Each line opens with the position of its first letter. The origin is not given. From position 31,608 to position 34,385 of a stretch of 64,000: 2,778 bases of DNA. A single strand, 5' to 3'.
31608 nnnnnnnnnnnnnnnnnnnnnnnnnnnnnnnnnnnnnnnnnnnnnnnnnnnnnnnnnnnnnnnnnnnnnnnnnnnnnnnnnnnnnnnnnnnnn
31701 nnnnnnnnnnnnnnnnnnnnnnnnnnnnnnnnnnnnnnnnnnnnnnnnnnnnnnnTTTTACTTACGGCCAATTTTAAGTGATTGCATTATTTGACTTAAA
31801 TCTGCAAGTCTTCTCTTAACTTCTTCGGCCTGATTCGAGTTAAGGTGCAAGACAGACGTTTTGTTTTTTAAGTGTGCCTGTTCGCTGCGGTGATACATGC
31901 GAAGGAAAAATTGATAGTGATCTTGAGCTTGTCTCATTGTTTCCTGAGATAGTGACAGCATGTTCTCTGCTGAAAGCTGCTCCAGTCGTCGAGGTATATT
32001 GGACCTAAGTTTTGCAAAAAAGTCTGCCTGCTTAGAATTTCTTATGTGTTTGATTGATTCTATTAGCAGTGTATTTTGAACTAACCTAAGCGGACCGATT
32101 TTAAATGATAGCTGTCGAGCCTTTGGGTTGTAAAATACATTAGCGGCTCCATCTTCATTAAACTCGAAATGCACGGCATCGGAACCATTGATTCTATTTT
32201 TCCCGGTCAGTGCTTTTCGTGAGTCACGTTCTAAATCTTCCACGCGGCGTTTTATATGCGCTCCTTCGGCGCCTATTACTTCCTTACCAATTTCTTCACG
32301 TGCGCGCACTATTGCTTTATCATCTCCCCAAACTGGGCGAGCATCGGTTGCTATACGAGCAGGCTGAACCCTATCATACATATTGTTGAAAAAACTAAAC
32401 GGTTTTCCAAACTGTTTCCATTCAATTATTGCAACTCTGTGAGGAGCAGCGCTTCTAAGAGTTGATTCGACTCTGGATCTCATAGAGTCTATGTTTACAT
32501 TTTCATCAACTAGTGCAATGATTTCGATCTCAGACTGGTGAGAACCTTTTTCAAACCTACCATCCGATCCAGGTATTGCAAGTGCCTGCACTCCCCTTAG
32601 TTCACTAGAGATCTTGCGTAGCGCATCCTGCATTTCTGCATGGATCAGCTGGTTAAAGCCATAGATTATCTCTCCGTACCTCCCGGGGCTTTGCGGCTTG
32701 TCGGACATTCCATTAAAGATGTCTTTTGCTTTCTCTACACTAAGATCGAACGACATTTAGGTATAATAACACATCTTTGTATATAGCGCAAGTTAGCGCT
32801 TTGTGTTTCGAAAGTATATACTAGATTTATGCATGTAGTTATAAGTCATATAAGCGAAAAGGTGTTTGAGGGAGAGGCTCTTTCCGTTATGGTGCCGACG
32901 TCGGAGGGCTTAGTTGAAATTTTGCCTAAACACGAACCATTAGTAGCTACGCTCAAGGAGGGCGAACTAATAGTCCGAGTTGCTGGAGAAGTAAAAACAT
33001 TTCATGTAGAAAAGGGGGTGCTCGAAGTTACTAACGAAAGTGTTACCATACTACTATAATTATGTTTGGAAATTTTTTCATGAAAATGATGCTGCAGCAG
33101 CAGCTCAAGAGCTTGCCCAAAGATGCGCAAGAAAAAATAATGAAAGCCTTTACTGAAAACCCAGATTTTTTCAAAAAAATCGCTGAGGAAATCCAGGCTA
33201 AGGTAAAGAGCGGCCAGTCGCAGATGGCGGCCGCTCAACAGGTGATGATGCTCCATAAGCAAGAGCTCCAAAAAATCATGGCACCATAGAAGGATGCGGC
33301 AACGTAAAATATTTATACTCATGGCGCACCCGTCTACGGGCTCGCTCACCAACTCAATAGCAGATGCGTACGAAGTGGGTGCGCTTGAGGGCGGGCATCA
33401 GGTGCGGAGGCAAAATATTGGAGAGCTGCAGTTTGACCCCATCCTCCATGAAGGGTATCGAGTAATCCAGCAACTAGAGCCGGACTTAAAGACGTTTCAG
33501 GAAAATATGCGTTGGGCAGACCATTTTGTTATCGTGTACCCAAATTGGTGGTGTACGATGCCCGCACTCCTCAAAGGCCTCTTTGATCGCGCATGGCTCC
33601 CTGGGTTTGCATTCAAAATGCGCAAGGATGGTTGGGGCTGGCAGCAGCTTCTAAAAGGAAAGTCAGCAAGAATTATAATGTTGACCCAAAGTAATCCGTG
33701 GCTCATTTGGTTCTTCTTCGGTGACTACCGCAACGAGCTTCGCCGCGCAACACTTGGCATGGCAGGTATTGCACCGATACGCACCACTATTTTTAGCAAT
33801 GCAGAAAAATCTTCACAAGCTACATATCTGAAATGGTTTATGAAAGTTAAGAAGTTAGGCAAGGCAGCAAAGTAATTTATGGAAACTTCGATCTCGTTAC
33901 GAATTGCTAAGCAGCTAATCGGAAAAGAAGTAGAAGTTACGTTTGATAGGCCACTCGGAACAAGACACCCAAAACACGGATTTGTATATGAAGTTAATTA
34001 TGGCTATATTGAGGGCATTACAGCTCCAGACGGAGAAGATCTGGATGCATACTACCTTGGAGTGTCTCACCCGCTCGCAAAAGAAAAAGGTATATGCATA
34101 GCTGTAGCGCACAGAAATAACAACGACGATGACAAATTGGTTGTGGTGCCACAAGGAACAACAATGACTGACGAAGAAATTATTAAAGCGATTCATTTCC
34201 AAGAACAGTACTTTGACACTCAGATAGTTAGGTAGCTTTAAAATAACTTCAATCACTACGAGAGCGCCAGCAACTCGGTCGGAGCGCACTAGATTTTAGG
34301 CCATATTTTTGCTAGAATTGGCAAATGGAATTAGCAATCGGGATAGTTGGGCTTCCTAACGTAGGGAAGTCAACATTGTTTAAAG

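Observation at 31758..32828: Antisense nucleotidyltransferase gene splits atpD from atpC inside the ATP synthase operon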

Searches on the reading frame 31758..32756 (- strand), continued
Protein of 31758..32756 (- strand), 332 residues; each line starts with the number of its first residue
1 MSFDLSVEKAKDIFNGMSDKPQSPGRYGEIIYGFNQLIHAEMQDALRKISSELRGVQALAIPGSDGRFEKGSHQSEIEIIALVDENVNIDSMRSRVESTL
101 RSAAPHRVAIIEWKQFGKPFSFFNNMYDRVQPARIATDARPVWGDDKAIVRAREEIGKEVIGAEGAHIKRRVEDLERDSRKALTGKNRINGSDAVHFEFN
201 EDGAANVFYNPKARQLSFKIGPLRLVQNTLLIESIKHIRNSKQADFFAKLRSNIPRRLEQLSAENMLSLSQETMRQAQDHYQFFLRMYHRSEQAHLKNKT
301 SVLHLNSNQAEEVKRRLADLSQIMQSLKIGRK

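Call 79: fold_search(model_id=the predicted structure, library=viral)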
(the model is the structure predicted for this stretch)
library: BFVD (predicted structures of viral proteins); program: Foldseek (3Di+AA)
matches with E <= 10: 338; with E <= 0.001: 0
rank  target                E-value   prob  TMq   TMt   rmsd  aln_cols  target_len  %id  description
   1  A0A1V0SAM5            3.2e-03  1.00  0.24  0.45   4.9       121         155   13  Polymerase beta nucleotidyltransferase domain-containing protein [Catovirus CTV1]
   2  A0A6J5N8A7            3.4e-03  0.60  0.19  0.15  21.2       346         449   13  LETM1-like [uncultured Caudovirales phage]
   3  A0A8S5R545            1.5e-02  0.95  0.33  0.38  10.9       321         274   12  Putative nucleotidyltransferase [Ackermannviridae sp. ctaCq7]
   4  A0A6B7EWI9            2.8e-02  0.57  0.28  0.27  17.3       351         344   14  (no name in the UniProt tables at hand)
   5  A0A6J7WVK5            3.7e-02  0.44  0.19  0.16  18.7       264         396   11  Uncharacterized protein [uncultured Caudovirales phage]
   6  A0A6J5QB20            4.4e-02  0.44  0.19  0.17  17.5       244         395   11  Uncharacterized protein [uncultured Caudovirales phage]
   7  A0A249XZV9            5.9e-02  0.35  0.23  0.28  15.1       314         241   11  (no name in the UniProt tables at hand)
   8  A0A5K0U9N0            6.6e-02  0.91  0.40  0.26   7.7       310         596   10  Nucleotidyltransferase domain-containing protein [Yasminevirus sp. GU-2018]
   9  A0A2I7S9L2            6.9e-02  0.13  0.17  0.14  21.4       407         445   10  (no name in the UniProt tables at hand)
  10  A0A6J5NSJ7            8.1e-02  0.38  0.19  0.19  17.4       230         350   12  Uncharacterized protein [uncultured Caudovirales phage]
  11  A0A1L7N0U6            9.0e-02  0.44  0.29  0.31  18.4       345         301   12  Polymerase nucleotidyl transferase domain-containing protein [Ralstonia phage RP12]
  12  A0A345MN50            1.1e-01  0.11  0.17  0.05  21.9       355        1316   10  (no name in the UniProt tables at hand)
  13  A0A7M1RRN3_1          1.2e-01  0.06  0.12  0.06  23.2       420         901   11  Exonuclease [uncultured phage cr4_1]
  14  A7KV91                1.3e-01  0.20  0.23  0.27  20.2       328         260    8  (no name in the UniProt tables at hand)
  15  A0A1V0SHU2            1.7e-01  0.44  0.30  0.40   9.3       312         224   10  Putative nucleotidyltransferase [Klosneuvirus KNV1]
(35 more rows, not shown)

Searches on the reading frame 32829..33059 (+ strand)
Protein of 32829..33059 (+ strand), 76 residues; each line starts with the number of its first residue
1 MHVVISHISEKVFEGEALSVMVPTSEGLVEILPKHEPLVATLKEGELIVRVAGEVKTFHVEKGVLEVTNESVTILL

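Call 3: search_protein_families(library=pfam, proteins=[window:32829-33059:+], max_evalue=1)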
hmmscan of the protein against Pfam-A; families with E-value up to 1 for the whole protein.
window:32829-33059:+ (76 aa): 2 families
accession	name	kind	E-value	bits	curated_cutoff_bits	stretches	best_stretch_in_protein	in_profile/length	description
PF02823.21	ATP-synt_DE_N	-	1.2e-18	67.3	27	1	1-75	1-76/80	ATP synthase, Delta/Epsilon chain, beta-sandwich domain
PF16450.11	Prot_ATP_ID_OB_C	-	0.045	14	23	1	28-57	4-33/56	Proteasomal ATPase OB C-terminal domain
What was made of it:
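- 32829..33059 (+): atpC (F1 epsilon), 76 aa, beta-sandwich domain only. Pfam ATP-synt_DE_N 1.2e-18 (call 3).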

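Call 4: search_protein_families(library=ncbifam, proteins=[window:32829-33059:+], max_evalue=1)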
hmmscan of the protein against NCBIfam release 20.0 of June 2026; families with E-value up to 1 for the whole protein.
window:32829-33059:+ (76 aa): 19 families
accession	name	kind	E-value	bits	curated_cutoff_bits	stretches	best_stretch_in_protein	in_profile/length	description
TIGR01216.1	ATP_synt_epsi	equivalog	5.6e-15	55.5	67.25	1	8-75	9-77/130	ATP synthase F1 subunit epsilon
NF009977.0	PRK13442.1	equivalog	1.7e-14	53.8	80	1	1-75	6-81/102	F0F1 ATP synthase subunit epsilon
NF009979.0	PRK13444.1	equivalog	1.1e-13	51.7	163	1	10-75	14-80/127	F0F1 ATP synthase subunit epsilon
NF001847.0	PRK00571.1-4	equivalog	2.3e-13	50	135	1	2-75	5-79/139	F0F1 ATP synthase subunit epsilon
NF009980.0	PRK13446.1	equivalog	2.4e-11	43.7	129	1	9-75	13-79/136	F0F1 ATP synthase subunit epsilon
NF009983.0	PRK13449.1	equivalog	3.9e-11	43.2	106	1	10-75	13-80/88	ATP synthase F1 subunit epsilon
NF011322.0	PRK14735.1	equivalog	7.4e-11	42.1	202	1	13-75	15-77/139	F0F1 ATP synthase subunit epsilon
NF001846.0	PRK00571.1-3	equivalog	8.3e-11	42.2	132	1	5-75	8-79/137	F0F1 ATP synthase subunit epsilon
NF001852.0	PRK00571.2-5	equivalog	4.7e-10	39.8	145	1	7-75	10-80/124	F0F1 ATP synthase subunit epsilon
NF011323.0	PRK14736.1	subfamily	1.2e-09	38.2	145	1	11-75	14-79/133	F0F1 ATP synthase subunit epsilon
NF009984.0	PRK13450.1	equivalog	2e-09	37.5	164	1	9-75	13-80/133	F0F1 ATP synthase subunit epsilon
NF001851.0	PRK00571.2-4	equivalog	5.9e-09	36.1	131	1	12-75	16-80/135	F0F1 ATP synthase subunit epsilon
NF009982.0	PRK13448.1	equivalog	1.5e-07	31.6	146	1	11-75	14-78/135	F0F1 ATP synthase subunit epsilon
NF009985.0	PRK13451.1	equivalog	8.8e-06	25.8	112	1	2-75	2-75/101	F0F1 ATP synthase subunit epsilon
NF009986.0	PRK13452.1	equivalog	9.4e-06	25.7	207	1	10-75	15-80/145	F0F1 ATP synthase subunit epsilon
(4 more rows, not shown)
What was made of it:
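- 32829..33059 (+): NCBIfam epsilon models match only the N-terminal part (call 4).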

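Call 60: find_homologous_proteins(query=window:32829-33059:+, max_evalue=0.00001)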
Query window:32829-33059:+ (76 aa): 6 proteins with E <= 0.00001 among 11 candidates.
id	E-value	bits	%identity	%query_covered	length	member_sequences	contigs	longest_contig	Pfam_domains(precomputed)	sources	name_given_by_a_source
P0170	2.9e-37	143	97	100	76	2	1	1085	PF02823.22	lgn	-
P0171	2.8e-17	80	59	100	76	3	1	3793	PF02823.22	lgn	-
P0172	2.8e-17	80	57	100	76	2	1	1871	PF02823.22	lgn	-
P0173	1.0e-14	71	53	100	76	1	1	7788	PF02823.22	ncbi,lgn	ncbi:MAG: F0F1 ATP synthase subunit epsilon [Candidatus Paceibacteria bacterium]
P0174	5.9e-13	66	53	100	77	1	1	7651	PF02823.22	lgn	-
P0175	7.5e-13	66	47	100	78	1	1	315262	PF02823.22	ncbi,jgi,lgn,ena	jgi:F-type H+-transporting ATPase subunit epsilon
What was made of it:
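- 32829..33059 (+): Homologues are 76-78 aa (call 60).
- On F1 epsilon subunit (atpC), for the flanking 76-aa gene: The same is true of all the nearest homologues, which are 76-78 aa (call 60).
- Epsilon lacks its inhibitory helices here (calls 3, 60). The short epsilon is found in genomes irrespective of X (call 60).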

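Call 61: find_encoding_contigs(protein=P0170, flank=3000, max_places=2)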
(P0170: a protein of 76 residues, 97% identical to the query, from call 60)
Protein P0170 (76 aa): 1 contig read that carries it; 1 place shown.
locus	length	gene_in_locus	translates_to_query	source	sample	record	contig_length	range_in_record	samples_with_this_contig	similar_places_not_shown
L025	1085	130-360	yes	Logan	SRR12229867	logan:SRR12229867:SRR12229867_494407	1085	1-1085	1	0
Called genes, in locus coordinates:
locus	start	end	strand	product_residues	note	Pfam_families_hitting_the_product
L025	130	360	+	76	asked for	PF02823:ATP-synt_DE_N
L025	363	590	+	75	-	-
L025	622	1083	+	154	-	?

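Call 62: find_encoding_contigs(protein=P0171, flank=4000, max_places=2)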
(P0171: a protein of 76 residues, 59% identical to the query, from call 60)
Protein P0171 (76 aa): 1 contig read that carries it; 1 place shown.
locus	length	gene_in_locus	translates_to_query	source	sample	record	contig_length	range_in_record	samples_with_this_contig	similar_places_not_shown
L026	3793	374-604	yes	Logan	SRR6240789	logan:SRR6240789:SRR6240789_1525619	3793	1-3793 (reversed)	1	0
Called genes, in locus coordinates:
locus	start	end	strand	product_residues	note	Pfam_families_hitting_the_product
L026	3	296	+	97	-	?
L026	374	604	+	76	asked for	PF02823:ATP-synt_DE_N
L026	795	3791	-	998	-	?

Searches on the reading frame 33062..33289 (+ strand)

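Call 3: search_protein_families(library=pfam, proteins=[window:33062-33289:+], max_evalue=1)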
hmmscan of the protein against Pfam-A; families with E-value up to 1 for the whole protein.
window:33062-33289:+ (75 aa): 7 families
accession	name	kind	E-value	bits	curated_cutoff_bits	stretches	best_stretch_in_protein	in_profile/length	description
PF21488.3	YqbF_HeH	-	0.0064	16.5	27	1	14-38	4-28/39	YqbF, HeH motif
PF03480.18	DctP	-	0.02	14.7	23.4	1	8-73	209-272/286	Bacterial extracellular solute-binding protein, family 7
PF03810.25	IBN_N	-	0.037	14.5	21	1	24-60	2-38/73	Importin-beta N-terminal domain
PF10583.14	Involucrin_N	-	0.039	14.9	27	1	10-54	15-61/69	Involucrin of squamous epithelia N-terminus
PF12654.12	DUF3786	-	0.046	13.7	27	1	18-58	86-125/176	Domain of unknown function (DUF3786)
PF23886.1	DUF7239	-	0.089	13.5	24.6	1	7-67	1-61/112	Family of unknown function (DUF7239)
PF21096.2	RecA_C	-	0.16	12.6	27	1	24-48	32-56/57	RecA C-terminal domain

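Call 4: search_protein_families(library=ncbifam, proteins=[window:33062-33289:+], max_evalue=1)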
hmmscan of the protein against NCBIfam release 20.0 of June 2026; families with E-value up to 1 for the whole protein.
window:33062-33289:+ (75 aa): 1 family
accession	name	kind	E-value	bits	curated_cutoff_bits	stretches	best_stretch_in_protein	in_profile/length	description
NF006958.0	PRK09435.1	equivalog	0.038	13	329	1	9-66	272-329/333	methylmalonyl Co-A mutase-associated GTPase MeaB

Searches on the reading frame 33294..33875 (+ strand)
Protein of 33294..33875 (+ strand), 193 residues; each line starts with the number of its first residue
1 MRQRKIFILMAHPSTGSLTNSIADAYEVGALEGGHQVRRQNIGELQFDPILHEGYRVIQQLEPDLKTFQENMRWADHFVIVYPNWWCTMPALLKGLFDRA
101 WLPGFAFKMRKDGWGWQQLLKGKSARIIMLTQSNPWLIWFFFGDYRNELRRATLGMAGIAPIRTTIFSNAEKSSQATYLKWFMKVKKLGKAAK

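Call 58: search_protein_families(library=pfam, proteins=[window:33294-33875:+], max_evalue=0.001)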
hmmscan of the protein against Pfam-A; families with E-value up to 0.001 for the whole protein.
window:33294-33875:+ (193 aa): 2 families
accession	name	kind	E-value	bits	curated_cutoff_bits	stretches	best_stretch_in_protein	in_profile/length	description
PF02525.22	Flavodoxin_2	-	1.8e-29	103.3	27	1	5-173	2-181/198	Flavodoxin-like fold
PF03358.20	FMN_red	-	2e-12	47.4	24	1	5-100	2-96/152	NADPH-dependent FMN reductase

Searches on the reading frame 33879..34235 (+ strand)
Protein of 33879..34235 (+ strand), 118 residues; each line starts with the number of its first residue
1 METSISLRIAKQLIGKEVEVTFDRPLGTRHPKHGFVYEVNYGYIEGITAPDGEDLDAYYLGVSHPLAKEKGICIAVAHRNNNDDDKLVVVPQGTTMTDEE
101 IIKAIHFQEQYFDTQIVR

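Call 58: search_protein_families(library=pfam, proteins=[window:33879-34235:+], max_evalue=0.001)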
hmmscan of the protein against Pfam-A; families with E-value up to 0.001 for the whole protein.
window:33879-34235:+ (118 aa): 1 family
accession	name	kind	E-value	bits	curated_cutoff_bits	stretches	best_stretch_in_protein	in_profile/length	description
PF00719.24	Pyrophosphatase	-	8.4e-05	22.9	23.5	1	32-99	29-99/153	Inorganic pyrophosphatase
